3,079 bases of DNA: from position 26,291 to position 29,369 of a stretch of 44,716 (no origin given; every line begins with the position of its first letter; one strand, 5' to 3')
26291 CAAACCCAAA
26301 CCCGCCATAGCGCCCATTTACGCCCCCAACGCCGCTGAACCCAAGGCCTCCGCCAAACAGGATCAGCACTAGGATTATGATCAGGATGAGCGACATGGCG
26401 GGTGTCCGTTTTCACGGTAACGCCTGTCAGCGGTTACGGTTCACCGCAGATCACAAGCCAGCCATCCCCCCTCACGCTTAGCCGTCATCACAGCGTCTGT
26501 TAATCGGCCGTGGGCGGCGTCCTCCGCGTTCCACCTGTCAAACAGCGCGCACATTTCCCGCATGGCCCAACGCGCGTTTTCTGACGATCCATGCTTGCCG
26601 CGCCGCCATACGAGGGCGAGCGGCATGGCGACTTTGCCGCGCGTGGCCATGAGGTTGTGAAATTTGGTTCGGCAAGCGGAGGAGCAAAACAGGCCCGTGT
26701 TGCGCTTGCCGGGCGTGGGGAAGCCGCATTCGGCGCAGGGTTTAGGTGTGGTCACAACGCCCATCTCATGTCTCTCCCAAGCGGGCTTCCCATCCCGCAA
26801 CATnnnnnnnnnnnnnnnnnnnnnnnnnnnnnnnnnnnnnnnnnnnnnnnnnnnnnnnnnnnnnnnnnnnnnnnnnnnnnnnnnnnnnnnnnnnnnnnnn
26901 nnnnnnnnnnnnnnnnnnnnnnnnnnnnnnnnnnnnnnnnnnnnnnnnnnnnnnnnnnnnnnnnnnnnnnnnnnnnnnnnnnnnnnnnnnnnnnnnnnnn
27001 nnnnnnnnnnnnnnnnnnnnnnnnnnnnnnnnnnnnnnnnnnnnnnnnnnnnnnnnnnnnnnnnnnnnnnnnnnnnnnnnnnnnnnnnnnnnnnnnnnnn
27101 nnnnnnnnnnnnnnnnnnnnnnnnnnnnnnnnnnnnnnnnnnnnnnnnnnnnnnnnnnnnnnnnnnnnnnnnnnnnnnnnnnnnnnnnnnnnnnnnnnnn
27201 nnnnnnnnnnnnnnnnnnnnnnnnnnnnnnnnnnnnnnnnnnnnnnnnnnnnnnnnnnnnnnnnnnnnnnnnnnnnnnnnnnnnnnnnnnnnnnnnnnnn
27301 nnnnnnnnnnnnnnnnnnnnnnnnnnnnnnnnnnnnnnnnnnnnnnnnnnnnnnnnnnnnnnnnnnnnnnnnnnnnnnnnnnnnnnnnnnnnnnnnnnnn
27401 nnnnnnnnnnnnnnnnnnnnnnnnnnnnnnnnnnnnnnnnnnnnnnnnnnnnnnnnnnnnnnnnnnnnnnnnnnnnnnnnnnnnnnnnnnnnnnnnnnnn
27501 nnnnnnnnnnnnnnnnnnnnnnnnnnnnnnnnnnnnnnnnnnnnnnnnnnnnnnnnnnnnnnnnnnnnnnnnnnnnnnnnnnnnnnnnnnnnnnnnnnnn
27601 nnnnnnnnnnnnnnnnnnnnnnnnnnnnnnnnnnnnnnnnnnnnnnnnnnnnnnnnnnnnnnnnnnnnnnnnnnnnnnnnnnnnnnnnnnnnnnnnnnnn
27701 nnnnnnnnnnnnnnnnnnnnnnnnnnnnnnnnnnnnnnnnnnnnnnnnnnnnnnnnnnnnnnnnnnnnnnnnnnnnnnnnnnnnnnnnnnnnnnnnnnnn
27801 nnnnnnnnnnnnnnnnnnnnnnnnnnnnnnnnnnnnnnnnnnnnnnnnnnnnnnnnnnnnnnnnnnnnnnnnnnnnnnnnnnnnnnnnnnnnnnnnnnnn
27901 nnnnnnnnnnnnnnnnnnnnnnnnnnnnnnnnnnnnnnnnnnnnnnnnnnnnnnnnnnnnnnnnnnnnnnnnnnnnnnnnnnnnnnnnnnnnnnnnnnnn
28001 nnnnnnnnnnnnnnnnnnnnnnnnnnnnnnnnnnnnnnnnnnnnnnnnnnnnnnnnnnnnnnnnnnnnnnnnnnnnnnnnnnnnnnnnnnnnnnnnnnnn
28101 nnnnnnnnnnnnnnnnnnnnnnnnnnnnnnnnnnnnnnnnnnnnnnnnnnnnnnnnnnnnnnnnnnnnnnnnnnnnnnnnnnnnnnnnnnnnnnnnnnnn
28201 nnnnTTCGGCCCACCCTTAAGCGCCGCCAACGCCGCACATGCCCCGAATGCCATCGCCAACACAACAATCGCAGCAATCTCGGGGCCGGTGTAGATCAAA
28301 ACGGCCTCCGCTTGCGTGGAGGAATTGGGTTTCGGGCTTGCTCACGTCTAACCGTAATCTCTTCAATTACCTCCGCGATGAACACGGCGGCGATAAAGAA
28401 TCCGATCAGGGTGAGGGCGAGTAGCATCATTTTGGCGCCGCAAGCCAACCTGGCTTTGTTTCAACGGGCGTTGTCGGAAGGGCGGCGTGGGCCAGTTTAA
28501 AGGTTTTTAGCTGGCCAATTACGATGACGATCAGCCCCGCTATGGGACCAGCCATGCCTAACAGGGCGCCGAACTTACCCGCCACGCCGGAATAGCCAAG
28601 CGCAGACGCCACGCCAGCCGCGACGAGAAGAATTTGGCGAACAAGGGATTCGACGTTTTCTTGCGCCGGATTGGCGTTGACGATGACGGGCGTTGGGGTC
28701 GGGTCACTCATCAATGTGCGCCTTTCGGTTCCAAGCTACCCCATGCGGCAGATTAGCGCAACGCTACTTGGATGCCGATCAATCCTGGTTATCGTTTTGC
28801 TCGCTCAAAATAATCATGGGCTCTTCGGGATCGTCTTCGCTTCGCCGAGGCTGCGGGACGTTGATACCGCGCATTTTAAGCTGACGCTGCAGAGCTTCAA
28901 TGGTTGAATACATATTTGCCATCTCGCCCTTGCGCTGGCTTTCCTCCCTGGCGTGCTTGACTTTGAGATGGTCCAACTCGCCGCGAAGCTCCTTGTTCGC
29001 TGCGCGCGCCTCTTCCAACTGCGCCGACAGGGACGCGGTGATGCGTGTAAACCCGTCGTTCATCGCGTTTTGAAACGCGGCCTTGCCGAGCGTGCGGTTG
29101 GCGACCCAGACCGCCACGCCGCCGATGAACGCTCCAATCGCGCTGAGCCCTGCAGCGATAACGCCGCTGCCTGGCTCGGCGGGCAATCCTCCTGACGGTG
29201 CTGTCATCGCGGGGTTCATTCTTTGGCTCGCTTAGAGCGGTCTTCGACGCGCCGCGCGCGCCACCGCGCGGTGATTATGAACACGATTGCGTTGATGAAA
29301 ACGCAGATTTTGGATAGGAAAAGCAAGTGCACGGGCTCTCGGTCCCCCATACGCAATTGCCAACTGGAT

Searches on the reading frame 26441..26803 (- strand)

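Call 17: search_protein_families(library=phrogs, proteins=[window:26441-26803:-], max_evalue=0.001)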
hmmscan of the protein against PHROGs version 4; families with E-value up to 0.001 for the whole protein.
window:26441-26803:- (120 aa): 2 families
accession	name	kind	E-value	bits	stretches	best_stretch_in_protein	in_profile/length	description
phrog_20494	-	unknown function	1.3e-07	32.9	1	22-100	7-83/115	-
phrog_12595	-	unknown function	8.4e-06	26.9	1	22-71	39-88/137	-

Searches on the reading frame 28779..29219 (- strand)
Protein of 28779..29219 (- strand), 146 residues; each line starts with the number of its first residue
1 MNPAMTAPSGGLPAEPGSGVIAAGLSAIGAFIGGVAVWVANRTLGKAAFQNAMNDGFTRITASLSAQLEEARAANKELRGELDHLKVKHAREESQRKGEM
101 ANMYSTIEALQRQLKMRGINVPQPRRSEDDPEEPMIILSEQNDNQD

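Call 41: search_protein_families(library=phrogs, proteins=[window:28779-29219:-], max_evalue=0.001)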
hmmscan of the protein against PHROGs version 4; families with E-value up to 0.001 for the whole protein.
window:28779-29219:- (146 aa): 1 family
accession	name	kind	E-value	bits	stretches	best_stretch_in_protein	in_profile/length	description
phrog_2658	-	other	7.4e-08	33.7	1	18-116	6-105/126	hol-like chemotaxis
